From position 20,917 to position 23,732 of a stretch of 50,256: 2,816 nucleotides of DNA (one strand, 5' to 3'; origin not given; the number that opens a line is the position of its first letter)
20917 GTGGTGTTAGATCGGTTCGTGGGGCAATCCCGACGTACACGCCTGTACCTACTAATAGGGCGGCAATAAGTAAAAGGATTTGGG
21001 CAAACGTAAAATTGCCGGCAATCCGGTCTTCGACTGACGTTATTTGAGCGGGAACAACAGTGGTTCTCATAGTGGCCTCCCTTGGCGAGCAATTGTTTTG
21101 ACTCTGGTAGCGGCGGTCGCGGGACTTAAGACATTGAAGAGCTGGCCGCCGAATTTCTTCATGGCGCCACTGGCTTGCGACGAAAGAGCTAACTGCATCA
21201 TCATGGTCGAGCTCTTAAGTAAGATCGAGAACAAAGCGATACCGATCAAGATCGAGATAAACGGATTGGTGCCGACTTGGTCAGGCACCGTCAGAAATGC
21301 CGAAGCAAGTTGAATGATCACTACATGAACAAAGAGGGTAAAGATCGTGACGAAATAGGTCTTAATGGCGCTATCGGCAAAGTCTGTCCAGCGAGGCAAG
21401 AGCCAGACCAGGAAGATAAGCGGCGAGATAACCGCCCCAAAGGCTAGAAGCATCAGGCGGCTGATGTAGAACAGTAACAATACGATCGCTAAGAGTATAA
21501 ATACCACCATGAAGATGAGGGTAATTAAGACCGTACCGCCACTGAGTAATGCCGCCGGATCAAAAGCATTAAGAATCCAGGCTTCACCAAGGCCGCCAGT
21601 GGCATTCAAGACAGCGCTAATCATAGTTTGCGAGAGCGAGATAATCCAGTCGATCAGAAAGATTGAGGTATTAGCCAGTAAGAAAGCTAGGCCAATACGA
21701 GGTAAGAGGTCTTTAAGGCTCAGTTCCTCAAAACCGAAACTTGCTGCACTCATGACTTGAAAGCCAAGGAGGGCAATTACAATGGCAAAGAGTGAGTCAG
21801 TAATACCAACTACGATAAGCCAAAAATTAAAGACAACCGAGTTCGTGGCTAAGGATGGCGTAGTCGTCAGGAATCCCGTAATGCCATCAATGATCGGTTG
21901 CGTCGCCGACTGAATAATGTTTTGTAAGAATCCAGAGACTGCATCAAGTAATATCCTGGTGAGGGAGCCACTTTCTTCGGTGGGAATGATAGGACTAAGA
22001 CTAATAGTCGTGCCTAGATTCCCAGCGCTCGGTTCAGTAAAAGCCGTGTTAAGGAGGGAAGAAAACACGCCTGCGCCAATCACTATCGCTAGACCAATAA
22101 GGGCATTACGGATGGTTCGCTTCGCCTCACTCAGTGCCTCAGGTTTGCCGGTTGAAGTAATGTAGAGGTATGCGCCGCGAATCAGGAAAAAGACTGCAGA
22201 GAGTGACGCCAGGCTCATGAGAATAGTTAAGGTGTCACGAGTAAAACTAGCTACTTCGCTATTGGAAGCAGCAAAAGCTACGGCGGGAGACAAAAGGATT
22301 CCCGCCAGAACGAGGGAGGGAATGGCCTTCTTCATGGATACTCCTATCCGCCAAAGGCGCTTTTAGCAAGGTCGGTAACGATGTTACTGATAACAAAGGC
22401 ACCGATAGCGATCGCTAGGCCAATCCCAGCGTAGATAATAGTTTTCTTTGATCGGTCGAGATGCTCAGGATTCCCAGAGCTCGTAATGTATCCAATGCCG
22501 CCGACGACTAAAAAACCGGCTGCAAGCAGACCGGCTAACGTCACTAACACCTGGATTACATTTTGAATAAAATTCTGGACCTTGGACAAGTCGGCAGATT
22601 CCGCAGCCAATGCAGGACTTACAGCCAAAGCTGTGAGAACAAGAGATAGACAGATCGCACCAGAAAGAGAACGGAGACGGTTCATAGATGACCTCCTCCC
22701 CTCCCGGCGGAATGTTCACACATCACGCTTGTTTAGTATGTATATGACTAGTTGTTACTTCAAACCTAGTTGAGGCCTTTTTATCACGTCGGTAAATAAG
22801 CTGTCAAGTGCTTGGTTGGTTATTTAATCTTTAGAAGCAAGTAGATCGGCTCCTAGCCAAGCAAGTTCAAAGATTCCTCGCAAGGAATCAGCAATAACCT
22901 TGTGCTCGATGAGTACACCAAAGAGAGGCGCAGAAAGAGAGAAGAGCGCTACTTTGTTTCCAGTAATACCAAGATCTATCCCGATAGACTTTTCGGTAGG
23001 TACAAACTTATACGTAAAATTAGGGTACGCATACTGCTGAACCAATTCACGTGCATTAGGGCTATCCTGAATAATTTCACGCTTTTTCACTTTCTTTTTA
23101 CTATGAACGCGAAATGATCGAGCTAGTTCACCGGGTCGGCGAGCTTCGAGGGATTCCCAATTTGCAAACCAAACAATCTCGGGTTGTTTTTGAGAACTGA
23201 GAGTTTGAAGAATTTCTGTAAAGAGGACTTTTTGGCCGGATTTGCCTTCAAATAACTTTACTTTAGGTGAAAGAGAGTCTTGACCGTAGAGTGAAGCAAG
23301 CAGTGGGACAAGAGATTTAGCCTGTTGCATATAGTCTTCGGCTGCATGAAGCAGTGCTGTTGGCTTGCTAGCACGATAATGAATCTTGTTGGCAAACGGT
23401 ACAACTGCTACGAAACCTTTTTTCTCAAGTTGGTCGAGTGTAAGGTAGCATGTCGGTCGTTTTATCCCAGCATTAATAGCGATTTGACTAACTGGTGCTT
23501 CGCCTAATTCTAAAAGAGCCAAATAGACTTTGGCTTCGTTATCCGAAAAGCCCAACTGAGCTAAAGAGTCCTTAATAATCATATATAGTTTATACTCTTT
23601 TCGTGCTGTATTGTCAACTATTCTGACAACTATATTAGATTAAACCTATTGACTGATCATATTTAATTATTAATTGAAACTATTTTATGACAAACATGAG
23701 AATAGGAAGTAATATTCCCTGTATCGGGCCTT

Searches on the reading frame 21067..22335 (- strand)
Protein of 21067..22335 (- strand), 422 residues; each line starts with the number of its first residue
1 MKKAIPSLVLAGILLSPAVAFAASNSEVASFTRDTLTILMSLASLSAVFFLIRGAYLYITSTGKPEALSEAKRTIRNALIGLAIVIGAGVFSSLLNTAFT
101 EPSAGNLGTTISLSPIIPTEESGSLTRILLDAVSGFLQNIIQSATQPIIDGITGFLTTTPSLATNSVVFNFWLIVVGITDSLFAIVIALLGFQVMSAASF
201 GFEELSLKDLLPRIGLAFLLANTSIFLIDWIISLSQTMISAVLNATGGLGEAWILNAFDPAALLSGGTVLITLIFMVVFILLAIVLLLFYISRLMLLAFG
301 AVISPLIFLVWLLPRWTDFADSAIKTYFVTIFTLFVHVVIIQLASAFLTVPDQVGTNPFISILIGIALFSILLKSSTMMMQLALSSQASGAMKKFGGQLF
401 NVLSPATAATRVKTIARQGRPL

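Call 62: search_protein_families(library=pfam, proteins=[window:21067-22335:-], max_evalue=0.001)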
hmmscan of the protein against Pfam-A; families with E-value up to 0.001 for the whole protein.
window:21067-22335:- (422 aa): 1 family
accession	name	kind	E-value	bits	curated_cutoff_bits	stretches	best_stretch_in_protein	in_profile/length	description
PF18895.5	T4SS_pilin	-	7.2e-06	26.4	26.6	1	30-94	7-70/71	Type IV secretion system pilin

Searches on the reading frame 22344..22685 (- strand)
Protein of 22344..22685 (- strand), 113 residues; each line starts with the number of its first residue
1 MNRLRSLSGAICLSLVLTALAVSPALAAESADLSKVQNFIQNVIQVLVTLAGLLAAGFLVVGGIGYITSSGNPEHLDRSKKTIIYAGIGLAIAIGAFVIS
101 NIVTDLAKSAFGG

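Call 63: search_protein_families(library=pfam, proteins=[window:22344-22685:-], max_evalue=0.001)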
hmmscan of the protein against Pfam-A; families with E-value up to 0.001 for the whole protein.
window:22344-22685:- (113 aa): 2 families
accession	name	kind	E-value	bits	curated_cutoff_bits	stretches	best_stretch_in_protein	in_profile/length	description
PF04956.18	TrbC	-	5.2e-11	43.1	27.9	1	3-97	6-92/98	TrbC/VIRB2 pilin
PF18895.5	T4SS_pilin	-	3.7e-10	40.2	26.6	1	35-102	4-70/71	Type IV secretion system pilin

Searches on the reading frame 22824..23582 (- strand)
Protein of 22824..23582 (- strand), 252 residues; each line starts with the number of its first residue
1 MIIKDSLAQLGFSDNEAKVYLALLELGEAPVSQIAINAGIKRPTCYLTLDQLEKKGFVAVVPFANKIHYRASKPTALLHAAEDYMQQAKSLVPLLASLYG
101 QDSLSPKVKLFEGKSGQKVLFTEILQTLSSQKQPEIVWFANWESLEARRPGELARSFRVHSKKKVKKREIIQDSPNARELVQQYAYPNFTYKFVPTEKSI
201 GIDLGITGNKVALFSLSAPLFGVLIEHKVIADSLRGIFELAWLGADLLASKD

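Call 63: search_protein_families(library=pfam, proteins=[window:22824-23582:-], max_evalue=0.001)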
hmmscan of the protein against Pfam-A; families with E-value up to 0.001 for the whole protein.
window:22824-23582:- (252 aa): 2 families
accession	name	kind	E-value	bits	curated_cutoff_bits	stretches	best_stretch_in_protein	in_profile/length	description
PF01978.25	TrmB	-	4.6e-17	62.1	25.6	1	7-74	1-67/68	Sugar-specific transcriptional regulator TrmB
PF01047.28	MarR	-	0.00027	21.2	24.6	1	23-59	12-48/59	MarR family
